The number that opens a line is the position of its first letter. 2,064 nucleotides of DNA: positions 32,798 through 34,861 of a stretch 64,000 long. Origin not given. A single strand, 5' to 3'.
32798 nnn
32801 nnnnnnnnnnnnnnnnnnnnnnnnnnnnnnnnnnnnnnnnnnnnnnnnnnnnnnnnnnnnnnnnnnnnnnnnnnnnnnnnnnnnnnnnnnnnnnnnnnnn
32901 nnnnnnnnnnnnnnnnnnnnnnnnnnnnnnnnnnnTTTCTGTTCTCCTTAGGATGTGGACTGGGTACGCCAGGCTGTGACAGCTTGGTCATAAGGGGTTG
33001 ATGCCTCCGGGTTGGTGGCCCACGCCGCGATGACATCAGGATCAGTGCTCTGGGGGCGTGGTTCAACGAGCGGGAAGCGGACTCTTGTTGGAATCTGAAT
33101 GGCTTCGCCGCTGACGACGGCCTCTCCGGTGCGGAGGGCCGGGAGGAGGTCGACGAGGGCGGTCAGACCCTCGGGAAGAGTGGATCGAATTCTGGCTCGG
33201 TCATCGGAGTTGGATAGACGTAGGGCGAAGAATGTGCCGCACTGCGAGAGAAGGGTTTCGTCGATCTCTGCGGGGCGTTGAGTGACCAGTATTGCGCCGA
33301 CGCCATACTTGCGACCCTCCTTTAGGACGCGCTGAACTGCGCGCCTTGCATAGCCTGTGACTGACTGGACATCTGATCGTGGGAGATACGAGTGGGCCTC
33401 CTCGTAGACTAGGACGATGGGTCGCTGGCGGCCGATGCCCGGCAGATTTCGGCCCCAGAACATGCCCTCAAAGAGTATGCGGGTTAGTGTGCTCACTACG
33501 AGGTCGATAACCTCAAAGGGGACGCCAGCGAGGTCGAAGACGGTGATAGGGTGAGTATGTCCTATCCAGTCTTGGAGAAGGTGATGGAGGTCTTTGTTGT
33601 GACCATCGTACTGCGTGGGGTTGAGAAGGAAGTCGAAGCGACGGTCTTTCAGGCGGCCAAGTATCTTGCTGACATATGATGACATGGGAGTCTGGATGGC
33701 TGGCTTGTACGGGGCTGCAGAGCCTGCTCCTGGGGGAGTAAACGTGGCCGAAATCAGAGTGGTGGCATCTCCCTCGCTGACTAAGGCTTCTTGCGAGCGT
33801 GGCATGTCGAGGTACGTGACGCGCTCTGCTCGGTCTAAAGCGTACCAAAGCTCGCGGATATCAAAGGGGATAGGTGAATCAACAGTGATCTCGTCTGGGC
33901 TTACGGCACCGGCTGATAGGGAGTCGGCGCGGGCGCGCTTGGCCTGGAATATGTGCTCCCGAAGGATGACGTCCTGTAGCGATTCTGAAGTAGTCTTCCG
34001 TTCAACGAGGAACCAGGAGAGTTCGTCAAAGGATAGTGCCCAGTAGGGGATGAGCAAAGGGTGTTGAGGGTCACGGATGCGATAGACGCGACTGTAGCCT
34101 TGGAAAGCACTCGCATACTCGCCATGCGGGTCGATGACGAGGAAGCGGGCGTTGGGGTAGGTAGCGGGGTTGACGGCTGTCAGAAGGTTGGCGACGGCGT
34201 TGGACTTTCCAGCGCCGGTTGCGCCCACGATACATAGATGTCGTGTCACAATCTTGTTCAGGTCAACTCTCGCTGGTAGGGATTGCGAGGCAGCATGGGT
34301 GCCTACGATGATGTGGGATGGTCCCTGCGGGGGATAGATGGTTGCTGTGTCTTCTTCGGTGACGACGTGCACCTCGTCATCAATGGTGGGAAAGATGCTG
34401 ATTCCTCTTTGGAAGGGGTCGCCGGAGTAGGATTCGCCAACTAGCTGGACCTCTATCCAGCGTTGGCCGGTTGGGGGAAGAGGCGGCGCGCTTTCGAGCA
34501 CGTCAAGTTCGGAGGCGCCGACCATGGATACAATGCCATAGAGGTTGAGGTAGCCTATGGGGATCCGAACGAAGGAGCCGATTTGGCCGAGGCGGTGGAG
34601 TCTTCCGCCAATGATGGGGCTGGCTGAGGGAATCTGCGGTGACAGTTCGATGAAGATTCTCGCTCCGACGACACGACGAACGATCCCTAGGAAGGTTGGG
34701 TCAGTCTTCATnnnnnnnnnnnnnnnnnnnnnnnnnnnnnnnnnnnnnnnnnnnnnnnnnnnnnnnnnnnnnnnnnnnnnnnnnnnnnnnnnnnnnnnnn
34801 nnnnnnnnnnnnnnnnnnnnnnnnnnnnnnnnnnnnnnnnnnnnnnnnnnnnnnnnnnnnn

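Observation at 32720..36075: SIR2-HerA antiphage defence pair with a trailing KTSC-domain gene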

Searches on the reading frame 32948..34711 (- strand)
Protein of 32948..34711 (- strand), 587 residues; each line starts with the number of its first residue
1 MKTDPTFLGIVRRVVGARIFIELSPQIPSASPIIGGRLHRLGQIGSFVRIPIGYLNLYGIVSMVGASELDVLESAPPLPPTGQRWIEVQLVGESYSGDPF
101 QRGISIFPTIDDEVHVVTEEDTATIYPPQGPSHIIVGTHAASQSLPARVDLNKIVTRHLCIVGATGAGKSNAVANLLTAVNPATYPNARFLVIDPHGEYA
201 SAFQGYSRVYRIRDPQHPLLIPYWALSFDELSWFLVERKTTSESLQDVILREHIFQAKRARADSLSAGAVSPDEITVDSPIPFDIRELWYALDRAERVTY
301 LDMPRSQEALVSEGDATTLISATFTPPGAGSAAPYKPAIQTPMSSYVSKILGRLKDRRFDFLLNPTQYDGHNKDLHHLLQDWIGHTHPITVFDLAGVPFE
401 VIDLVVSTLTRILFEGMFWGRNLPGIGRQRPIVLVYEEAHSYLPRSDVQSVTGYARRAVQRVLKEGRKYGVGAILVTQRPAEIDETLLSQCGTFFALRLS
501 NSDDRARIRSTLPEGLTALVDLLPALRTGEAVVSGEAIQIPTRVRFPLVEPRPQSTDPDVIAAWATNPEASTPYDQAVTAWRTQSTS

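Call 3: search_protein_families(library=pfam, proteins=[window:32948-34711:-], max_evalue=0.01)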
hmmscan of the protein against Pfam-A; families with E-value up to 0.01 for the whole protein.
window:32948-34711:- (587 aa): 6 families
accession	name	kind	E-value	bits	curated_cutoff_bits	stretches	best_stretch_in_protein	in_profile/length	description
PF01935.23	DUF87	-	4.3e-35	122.2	23.2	1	136-411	3-218/220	Helicase HerA, central domain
PF10412.15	TrwB_AAD_bind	-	9.1e-09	35.1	20.5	1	154-205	13-61/387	Type IV secretion-system coupling protein DNA-binding domain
PF01580.24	FtsK_SpoIIIE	-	1.8e-08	34.6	24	1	148-201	32-85/221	FtsK/SpoIIIE family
PF05872.18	HerA_C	-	3.8e-07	29.5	22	1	431-551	257-380/502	Helicase HerA-like C-terminal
PF12846.13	AAA_10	-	0.0033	17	27.5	0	156-200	21-62/362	AAA-like domain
PF13191.12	AAA_16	-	0.0041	18.1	32.6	0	157-239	25-104/167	AAA ATPase domain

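Call 4: search_protein_families(library=padloc, proteins=[window:32948-34711:-], max_evalue=0.01)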
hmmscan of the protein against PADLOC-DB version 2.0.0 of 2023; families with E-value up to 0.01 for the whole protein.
window:32948-34711:- (587 aa): 20 families
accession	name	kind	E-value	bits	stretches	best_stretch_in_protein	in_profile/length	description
PDLC04105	HerA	-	6.1e-156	518.3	1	3-586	7-574/576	-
PDLC02188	HerA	-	5.9e-76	254.5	1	98-568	84-564/578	-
PDLC04098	HerA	-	2.7e-72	242.4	2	344-582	437-684/686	-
PDLC04106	HerA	-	4.4e-68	228.4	2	352-584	431-665/667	-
PDLC04104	HerA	-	8.8e-66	220.2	2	329-585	119-375/379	-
PDLC04102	HerA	-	9.7e-66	220.4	2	346-570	411-643/654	-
PDLC02185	HerA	-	3.6e-52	175.9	2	389-567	408-582/585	-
PDLC04100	HerA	-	3.9e-51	172.4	2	389-568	402-576/580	-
PDLC04103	HerA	-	1e-43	147.6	2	346-564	359-574/579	-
PDLC04097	HerA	-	7.1e-37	125.3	2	433-565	476-612/618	-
PDLC04101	HerA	-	1.3e-35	120.9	1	98-407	105-398/400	-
PDLC04140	mad8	-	3.1e-21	74.2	1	154-561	25-314/314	mads_8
PDLC04107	HerA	-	4.8e-21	73.1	1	99-283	107-304/306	-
PDLC04099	HerA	-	3.1e-13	47.5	1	97-201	105-212/214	-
PDLC01055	HerA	-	5.6e-13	46.5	2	426-513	414-494/532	Type III coevolved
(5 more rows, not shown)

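Call 7: search_solved_structures(query=window:32948-34711:-, max_evalue=0.001, show_alignments=1)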
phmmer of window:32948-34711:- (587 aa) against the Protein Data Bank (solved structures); distinct sequences matched with E-value up to 0.001: 10.
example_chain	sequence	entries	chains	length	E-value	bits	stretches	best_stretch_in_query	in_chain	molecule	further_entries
8wiv_A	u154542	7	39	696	1e-134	453.4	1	5-584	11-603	Helicase HerA central domain-containing protein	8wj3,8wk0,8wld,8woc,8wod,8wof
8ziq_M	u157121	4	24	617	5.9e-61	209.8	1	83-583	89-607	HerA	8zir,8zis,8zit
8xau_A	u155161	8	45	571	6e-60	206.5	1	146-581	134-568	ATP-binding protein | HerA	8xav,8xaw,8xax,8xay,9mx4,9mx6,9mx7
9c1m_M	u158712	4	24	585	8.1e-58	199.5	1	88-584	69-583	ATP-binding protein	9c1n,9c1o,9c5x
8j4u_M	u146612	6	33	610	2e-33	119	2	425-566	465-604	Nucleoside triphosphate hydrolase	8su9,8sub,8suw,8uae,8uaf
4d2i_A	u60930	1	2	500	5.7e-27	97.6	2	390-565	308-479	HERA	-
9x1l_A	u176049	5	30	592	4e-25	91.6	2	421-545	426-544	DNA helicase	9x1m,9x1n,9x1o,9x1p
8yho_A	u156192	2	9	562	2.6e-22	82.2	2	432-546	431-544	DUF87 domain-containing protein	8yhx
8wet_A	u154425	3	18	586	3.2e-09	39.1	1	427-508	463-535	TdpA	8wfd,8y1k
7es4_A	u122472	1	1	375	2.3e-06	29.6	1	388-480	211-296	DNA phosphorothioation-dependent restriction protein DptH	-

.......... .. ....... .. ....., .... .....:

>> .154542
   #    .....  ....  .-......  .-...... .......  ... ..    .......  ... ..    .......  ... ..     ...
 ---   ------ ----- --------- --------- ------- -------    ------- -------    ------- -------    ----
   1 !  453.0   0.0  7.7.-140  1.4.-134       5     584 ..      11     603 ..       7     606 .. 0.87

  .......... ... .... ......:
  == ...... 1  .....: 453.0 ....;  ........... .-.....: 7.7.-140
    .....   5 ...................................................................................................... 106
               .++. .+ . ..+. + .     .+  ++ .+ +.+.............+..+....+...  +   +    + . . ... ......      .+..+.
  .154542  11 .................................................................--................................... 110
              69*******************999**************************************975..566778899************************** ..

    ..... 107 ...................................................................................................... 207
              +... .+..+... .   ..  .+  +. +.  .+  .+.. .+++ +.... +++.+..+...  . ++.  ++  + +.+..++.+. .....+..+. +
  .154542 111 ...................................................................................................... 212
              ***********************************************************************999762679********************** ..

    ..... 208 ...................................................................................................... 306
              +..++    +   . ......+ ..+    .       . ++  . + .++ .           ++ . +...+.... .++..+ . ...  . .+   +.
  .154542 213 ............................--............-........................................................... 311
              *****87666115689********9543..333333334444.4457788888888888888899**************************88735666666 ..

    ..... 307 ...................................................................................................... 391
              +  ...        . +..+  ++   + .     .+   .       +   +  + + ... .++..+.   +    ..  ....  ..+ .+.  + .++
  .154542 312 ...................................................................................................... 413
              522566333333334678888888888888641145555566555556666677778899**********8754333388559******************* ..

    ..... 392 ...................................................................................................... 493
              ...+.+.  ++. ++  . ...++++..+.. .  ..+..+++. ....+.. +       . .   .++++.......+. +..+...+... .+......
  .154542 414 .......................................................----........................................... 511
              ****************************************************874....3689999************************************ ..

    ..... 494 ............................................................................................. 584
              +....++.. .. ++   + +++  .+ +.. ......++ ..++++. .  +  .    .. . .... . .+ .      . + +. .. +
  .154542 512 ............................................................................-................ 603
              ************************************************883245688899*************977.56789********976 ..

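Call 16: find_homologous_proteins(query=window:32948-34711:-, max_evalue=1e-30)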
Query window:32948-34711:- (587 aa): 6694 proteins with E <= 1e-30 among 8000 candidates; the best 120 are listed.
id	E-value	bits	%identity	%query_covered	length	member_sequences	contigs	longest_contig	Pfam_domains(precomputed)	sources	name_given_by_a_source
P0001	0.0e+0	1326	100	100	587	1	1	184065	PF10412.16,PF01935.24,PF05872.19,PF01580.25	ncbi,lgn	-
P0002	9.4e-266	901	66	99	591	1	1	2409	PF10412.16,PF01935.24,PF05872.19,PF01580.25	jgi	-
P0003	4.1e-262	889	65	99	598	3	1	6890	PF10412.16,PF01935.24,PF05872.19,PF01580.25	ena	-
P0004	4.5e-261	886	65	99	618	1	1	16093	PF10412.16,PF01935.24,PF05872.19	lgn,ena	-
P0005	2.4e-260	883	66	99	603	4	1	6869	PF10412.16,PF01935.24,PF05872.19,PF01580.25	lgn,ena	-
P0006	2.8e-260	883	64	100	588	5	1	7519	PF10412.16,PF01935.24,PF05872.19,PF01580.25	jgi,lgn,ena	-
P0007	3.3e-259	879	65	99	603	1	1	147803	PF10412.16,PF01935.24,PF05872.19,PF01580.25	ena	-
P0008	4.1e-259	879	65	99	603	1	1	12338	PF10412.16,PF01935.24,PF05872.19,PF01580.25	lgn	-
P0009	4.2e-259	879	65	99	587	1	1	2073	PF10412.16,PF01935.24,PF05872.19,PF01580.25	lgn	-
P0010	6.6e-259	878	64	100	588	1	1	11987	PF10412.16,PF01935.24,PF05872.19,PF01580.25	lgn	-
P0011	1.0e-258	878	64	100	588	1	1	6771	PF10412.16,PF01935.24,PF05872.19,PF01580.25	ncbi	-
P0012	5.3e-258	875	64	100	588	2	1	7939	PF10412.16,PF01935.24,PF05872.19,PF01580.25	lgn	-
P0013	7.5e-258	875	64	99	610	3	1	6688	PF10412.16,PF01935.24,PF05872.19,PF01580.25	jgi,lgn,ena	-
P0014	9.4e-258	875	64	100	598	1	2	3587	PF10412.16,PF01935.24,PF05872.19,PF01580.25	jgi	jgi:DNA helicase HerA-like ATPase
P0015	1.2e-257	874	64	100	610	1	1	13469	PF10412.16,PF01935.24,PF05872.19,PF01580.25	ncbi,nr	ncbi:MAG: DUF853 family protein [Deltaproteobacteria bacterium]|nr:DUF853 family protein [Deltaprote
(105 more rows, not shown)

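Call 18: find_encoding_contigs(protein=P0001, flank=3000, max_places=3)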
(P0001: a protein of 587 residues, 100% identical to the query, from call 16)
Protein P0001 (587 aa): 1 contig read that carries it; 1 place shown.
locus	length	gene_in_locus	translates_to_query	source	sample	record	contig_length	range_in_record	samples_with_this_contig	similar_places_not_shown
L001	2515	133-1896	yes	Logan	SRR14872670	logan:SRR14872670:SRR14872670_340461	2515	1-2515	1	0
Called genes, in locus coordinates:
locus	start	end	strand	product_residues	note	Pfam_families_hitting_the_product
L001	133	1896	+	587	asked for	PF01580:FtsK_SpoIIIE (weak), PF01935:DUF87, PF05872:HerA_C (faint), PF10412:TrwB_AAD_bind (weak)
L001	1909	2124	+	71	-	PF13619:KTSC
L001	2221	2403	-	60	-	-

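Call 19: find_related_loci(query=A1, collection=genome_contigs, flank=4000)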
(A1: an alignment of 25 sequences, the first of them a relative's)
Query A1 (587 aa) in genome_contigs; peptide patterns used: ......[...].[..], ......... (x = any residue, [..] = any of these).
600 stretches matched a pattern (row limit reached: there are more); 470 encode a relative of the query (tblastn E <= 1e-3); the best 80 are kept; 80 distinct loci.
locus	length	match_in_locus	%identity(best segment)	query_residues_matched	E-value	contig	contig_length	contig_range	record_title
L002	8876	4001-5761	63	1-584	0e+0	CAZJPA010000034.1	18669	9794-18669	MAG TPA_asm: uncultured Sphingomonadales bacterium isolate SRP216583_co2_111 genome assembly, contig: NODE_2142_length_1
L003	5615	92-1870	61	1-584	0e+0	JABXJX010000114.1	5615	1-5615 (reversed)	MAG: Desulfobacterales bacterium isolate CR_Bin_073 NODE_145_length_5615_cov_6.721199, whole genome shotgun sequence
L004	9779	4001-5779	60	1-586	0e+0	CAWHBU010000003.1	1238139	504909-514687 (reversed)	MAG: uncultured delta proteobacterium isolate MFD03726.bin.2.155 genome assembly, contig: contig_10500, whole genome sho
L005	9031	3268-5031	57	1-586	0e+0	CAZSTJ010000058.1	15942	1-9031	MAG TPA_asm: uncultured Geobacter sp. isolate binchicken_co269_122 genome assembly, contig: NODE_3448_length_15942_cov_9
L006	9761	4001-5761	60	1-584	0e+0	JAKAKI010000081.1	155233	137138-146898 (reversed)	MAG: bacterium isolate WY4.bin59 NODE_83_length_155233_cov_6.812754, whole genome shotgun sequence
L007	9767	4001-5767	58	1-584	0e+0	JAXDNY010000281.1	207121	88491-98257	MAG: Hyphomicrobiales bacterium isolate BP_676 scaffold_169266, whole genome shotgun sequence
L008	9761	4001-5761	58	1-585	0e+0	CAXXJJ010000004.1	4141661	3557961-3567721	MAG: Desulfatiglandales bacterium isolate ad7cffaf-6c2b-4e6c-8426-e31439b40ff1 genome assembly, contig: contig_4, whole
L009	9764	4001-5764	57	1-585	0e+0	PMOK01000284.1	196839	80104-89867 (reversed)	MAG: Bryobacterales bacterium isolate palsa_89 73.20110600_P1M.2_contig_1278, whole genome shotgun sequence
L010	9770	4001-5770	54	1-587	0e+0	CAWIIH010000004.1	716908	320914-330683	MAG: uncultured Acidobacteriaceae bacterium isolate MFD09286.bin.1.148 genome assembly, contig: contig_45291, whole geno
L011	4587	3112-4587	63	1-491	0e+0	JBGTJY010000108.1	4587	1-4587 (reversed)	MAG: Candidatus Hydrogenedentales bacterium isolate JTS-RE30 k141_11004096, whole genome shotgun sequence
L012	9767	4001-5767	48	3-584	0e+0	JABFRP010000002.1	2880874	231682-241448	MAG: Ferruginibacter sp. isolate P-RSF-NP-03 c_000000000003, whole genome shotgun sequence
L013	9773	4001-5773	49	1-584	0e+0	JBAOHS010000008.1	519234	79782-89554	MAG: Ferruginibacter sp. isolate AS_Ams2_Bin23 np1-np2_contig_7660, whole genome shotgun sequence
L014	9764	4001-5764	49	1-584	0e+0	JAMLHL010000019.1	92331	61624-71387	MAG: Chitinophagaceae bacterium isolate ACE_NR_BACT9 ACE_NR_BACT9_19, whole genome shotgun sequence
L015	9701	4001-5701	49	1-564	0e+0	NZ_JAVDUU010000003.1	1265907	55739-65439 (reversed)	Mucilaginibacter pocheonensis strain 3262 Ga0454449_03, whole genome shotgun sequence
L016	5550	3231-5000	48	1-584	0e+0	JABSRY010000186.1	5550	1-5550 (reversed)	MAG: Hyphomicrobiales bacterium isolate DT_98 DT-Rhizobiales-1_scaffold_186, whole genome shotgun sequence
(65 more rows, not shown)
